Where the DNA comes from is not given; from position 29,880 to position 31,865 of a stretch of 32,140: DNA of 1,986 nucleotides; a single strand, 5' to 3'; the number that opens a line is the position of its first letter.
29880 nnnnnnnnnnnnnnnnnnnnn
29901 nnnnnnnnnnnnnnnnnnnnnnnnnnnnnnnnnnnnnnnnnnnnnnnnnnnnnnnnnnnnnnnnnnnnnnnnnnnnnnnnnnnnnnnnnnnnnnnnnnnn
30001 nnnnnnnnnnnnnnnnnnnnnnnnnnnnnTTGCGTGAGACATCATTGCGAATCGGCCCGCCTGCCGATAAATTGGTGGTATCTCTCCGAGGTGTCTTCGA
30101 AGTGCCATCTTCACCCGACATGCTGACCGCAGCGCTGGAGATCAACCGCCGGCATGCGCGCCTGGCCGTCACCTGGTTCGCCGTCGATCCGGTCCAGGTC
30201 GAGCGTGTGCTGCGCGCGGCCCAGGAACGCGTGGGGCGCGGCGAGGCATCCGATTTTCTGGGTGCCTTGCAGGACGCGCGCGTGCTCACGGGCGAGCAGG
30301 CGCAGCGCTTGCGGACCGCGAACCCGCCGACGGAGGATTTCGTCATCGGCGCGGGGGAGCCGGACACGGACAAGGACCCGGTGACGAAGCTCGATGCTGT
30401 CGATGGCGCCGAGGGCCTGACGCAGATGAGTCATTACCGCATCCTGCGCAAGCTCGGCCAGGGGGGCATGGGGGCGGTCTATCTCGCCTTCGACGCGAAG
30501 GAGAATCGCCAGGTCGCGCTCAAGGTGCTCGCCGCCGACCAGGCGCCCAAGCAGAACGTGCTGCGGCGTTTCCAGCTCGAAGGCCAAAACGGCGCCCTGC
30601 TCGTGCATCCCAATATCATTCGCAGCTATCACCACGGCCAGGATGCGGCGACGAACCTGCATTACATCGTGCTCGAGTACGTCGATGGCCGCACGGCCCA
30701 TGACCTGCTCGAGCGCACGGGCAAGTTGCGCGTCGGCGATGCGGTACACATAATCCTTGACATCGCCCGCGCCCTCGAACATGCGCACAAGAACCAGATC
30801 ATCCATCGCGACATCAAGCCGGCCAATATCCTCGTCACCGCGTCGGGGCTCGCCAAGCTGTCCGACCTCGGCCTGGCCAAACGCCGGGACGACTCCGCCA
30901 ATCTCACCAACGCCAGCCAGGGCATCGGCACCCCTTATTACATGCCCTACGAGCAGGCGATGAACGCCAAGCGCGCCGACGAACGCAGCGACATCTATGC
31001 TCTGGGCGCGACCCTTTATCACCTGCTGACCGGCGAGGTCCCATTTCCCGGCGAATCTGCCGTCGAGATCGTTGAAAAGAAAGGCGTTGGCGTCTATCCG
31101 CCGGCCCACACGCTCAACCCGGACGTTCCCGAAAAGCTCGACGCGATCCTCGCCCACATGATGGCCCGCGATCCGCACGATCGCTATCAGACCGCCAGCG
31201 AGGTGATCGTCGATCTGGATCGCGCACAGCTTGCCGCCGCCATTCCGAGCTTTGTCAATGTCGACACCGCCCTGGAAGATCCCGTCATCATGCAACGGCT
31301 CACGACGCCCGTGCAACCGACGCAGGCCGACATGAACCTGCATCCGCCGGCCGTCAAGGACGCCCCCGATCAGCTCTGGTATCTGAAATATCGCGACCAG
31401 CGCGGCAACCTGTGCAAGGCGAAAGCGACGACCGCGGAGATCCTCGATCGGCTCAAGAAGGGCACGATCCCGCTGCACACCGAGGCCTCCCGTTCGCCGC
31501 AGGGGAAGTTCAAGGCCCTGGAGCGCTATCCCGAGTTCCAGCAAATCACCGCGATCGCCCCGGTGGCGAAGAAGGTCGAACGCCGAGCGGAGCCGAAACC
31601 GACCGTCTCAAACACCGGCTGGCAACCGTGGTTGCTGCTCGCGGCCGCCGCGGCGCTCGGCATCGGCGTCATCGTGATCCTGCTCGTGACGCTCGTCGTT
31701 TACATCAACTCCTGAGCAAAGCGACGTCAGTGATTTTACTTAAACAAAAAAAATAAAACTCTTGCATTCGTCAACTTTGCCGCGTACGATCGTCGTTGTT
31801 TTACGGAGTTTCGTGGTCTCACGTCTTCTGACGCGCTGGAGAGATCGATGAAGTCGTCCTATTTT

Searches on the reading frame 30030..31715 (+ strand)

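Call 69: search_protein_families(library=pfam, proteins=[window:30030-31715:+], max_evalue=0.001)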
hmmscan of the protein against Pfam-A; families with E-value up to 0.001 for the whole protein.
window:30030-31715:+ (561 aa): 2 families
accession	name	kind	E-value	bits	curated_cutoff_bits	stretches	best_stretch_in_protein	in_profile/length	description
PF00069.31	Pkinase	-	1.9e-48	165.6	31.7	1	136-388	1-254/263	Protein kinase domain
PF07714.23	PK_Tyr_Ser-Thr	-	1.7e-33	116.5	23.1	1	138-387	3-250/258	Protein tyrosine and serine/threonine kinase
